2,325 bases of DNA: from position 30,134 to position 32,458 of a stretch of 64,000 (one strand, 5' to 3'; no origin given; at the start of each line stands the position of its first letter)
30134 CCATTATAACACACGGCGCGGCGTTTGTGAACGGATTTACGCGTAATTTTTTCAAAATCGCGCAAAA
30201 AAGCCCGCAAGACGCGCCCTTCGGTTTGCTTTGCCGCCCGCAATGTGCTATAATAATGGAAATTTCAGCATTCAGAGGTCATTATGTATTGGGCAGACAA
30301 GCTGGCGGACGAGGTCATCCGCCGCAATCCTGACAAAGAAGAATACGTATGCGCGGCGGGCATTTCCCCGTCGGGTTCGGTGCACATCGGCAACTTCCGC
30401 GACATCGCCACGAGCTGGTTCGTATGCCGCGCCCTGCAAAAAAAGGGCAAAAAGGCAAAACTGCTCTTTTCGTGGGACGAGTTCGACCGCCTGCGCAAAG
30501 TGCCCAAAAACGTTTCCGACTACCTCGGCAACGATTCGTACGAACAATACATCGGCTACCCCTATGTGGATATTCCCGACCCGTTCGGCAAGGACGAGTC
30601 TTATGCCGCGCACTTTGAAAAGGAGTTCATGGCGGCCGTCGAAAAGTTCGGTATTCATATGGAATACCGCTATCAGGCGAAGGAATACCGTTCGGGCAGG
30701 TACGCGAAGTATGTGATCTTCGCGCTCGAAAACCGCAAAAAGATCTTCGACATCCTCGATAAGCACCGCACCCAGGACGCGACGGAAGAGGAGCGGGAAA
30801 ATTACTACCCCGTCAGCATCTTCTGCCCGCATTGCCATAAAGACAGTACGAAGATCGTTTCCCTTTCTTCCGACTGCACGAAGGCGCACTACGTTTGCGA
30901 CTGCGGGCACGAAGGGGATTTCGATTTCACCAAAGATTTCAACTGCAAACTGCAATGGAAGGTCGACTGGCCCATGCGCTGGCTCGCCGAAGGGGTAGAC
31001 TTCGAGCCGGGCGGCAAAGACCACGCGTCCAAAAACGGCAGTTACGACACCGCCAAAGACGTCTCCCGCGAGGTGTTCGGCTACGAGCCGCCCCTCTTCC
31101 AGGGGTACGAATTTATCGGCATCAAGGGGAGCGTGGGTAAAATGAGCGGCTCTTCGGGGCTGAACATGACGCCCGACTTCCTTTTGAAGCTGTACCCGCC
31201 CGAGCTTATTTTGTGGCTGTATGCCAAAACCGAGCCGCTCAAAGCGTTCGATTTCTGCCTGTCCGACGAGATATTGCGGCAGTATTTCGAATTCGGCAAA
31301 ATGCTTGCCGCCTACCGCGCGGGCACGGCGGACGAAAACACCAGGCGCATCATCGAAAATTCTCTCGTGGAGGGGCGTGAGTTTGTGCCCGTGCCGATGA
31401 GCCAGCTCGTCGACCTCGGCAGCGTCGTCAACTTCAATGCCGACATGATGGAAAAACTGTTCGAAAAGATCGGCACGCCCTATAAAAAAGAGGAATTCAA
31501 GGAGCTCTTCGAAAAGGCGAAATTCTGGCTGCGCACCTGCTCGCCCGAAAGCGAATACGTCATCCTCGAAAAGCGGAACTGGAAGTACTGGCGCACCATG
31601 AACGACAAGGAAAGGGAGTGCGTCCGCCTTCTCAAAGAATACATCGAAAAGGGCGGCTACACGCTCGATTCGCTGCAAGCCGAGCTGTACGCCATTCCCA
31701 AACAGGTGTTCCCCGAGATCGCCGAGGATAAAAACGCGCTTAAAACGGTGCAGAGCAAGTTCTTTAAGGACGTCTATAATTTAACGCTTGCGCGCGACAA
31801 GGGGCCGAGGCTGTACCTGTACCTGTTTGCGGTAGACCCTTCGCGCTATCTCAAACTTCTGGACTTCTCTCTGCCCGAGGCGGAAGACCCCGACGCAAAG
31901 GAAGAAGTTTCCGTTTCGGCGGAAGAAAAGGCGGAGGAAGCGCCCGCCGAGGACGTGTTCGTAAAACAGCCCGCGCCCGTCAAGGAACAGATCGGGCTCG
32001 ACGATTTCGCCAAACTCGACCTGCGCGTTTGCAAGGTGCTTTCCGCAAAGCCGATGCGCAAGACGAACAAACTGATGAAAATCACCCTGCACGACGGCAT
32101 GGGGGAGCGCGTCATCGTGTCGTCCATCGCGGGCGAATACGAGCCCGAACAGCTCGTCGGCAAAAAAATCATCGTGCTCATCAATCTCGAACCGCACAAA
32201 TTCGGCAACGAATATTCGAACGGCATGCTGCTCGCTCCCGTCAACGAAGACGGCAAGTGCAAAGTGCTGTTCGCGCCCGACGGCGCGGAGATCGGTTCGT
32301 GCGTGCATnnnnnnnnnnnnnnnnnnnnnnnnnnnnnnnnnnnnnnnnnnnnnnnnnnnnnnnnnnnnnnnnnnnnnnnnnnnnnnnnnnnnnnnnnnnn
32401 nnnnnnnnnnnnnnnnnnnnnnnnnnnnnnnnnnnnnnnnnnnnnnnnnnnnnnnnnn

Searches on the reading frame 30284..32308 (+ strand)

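Call 8: search_protein_families(library=pfam, proteins=[window:30284-32308:+], max_evalue=0.001)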
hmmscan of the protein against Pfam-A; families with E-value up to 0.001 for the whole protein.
window:30284-32308:+ (675 aa): 2 families
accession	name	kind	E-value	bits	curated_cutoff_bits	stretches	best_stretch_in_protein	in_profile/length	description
PF01921.24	tRNA-synt_1f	-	7.6e-111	370.9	27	1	2-358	2-355/360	tRNA synthetases class I (K)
PF01588.26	tRNA_bind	-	1.1e-16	61.2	27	1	580-671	1-94/96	Putative tRNA binding domain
